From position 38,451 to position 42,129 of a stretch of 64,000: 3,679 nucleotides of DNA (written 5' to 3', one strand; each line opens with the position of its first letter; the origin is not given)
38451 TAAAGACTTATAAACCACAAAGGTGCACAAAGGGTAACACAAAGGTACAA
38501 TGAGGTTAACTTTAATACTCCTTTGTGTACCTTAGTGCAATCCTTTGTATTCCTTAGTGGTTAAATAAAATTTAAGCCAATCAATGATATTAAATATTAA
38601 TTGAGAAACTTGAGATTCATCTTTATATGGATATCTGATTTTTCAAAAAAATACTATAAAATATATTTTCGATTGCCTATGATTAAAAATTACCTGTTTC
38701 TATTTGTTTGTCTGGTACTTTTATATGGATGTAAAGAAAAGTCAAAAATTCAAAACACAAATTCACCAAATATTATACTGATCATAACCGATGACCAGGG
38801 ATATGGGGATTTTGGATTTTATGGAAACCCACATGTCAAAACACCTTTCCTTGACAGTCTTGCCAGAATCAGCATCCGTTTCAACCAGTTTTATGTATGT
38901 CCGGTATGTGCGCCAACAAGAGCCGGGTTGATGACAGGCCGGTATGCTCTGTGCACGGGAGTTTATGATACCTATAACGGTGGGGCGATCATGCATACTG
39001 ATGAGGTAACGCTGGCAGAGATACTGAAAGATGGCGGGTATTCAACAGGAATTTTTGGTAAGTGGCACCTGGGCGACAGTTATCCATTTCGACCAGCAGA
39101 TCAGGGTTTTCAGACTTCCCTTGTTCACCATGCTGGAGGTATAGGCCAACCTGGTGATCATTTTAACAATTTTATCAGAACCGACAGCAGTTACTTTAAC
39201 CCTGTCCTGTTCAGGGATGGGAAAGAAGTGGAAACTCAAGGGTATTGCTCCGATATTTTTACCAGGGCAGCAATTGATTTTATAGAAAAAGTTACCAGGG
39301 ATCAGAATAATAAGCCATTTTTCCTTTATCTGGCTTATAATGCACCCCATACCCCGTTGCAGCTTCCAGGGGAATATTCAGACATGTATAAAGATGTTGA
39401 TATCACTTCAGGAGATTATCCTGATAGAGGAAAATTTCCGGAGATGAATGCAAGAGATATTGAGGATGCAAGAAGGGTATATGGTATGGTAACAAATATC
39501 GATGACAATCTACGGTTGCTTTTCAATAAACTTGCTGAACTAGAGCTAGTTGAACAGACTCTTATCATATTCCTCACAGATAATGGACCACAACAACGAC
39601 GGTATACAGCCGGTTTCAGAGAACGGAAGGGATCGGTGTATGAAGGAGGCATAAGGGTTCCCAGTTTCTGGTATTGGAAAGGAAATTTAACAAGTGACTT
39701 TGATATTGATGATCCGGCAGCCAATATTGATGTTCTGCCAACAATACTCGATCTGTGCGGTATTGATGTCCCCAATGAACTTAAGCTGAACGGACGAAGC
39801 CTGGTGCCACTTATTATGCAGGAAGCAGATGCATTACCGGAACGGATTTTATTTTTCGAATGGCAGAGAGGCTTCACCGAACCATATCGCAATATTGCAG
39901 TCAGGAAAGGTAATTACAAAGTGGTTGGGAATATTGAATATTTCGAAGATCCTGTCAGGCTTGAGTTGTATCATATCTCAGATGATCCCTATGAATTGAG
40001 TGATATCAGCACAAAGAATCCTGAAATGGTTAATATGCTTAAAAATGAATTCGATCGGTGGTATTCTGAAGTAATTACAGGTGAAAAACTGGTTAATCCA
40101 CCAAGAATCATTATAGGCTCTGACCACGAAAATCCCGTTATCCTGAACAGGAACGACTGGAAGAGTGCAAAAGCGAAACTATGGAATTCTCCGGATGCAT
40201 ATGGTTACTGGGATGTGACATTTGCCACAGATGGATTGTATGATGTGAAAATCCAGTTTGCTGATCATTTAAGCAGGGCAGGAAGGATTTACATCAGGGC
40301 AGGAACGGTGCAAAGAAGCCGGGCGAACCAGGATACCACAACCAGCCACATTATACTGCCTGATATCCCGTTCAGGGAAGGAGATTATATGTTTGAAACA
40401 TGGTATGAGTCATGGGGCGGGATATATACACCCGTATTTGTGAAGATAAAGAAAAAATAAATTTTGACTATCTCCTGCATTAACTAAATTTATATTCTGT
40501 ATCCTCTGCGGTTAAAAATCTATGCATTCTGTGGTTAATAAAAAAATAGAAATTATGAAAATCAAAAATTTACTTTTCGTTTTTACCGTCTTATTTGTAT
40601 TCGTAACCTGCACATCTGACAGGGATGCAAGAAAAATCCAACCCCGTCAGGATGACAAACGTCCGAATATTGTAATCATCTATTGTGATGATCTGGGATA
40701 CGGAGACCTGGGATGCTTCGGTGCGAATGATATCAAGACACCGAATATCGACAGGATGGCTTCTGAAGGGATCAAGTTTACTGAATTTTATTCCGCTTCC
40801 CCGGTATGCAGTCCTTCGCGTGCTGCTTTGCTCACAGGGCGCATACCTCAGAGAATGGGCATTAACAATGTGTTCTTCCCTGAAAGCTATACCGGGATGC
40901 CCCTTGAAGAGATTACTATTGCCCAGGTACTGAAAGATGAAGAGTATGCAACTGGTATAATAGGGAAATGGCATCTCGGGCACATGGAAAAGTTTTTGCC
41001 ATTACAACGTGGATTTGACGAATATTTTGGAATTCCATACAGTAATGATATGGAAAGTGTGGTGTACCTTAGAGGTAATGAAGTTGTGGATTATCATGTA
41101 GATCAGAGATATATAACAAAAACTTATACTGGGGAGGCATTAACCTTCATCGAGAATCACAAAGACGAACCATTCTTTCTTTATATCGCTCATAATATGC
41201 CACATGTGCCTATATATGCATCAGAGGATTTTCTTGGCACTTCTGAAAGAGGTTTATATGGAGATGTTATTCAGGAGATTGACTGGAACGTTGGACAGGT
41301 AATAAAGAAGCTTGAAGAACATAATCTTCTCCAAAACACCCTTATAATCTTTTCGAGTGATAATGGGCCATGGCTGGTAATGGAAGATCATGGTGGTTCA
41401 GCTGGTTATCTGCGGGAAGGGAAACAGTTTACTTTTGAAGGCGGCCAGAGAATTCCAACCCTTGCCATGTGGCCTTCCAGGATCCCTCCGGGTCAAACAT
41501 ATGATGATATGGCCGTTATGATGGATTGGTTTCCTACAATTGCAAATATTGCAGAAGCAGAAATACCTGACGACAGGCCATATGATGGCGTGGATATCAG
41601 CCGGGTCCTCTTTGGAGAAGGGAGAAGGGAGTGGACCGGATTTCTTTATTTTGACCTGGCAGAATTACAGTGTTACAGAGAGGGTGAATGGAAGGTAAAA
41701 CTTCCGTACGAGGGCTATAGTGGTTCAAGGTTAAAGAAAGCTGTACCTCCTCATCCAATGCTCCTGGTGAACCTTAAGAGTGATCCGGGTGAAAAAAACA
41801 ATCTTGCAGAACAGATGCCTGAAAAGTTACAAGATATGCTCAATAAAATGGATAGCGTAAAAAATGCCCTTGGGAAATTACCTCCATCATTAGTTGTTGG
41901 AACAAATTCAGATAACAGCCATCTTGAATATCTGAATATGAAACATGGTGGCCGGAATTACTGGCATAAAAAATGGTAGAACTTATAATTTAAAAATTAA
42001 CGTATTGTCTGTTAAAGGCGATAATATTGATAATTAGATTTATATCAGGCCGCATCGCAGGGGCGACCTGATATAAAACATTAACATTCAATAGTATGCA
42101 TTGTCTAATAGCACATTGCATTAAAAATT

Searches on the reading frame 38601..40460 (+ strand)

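Call 55: search_protein_families(library=pfam, proteins=[window:38601-40460:+], max_evalue=0.00001)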
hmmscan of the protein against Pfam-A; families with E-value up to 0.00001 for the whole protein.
window:38601-40460:+ (619 aa): 2 families
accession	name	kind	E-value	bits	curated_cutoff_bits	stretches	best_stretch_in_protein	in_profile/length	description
PF00884.28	Sulfatase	-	2.3e-54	185.2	25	1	56-388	1-301/301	Sulfatase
PF16347.10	SGSH_C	-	1.6e-15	58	29.3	1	344-483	9-147/154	N-sulphoglucosamine sulphohydrolase, C-terminal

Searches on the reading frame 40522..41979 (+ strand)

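Call 55: search_protein_families(library=pfam, proteins=[window:40522-41979:+], max_evalue=0.00001)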
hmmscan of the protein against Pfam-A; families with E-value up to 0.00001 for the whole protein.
window:40522-41979:+ (485 aa): 3 families
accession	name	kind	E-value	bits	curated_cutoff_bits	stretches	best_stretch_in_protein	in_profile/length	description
PF00884.28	Sulfatase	-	2.7e-59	201.4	25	1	48-344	1-299/301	Sulfatase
PF16347.10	SGSH_C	-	1.2e-09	39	29.3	1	301-441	8-145/154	N-sulphoglucosamine sulphohydrolase, C-terminal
PF01663.27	Phosphodiest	-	8.4e-09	35.9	23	0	246-324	184-266/342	Type I phosphodiesterase / nucleotide pyrophosphatase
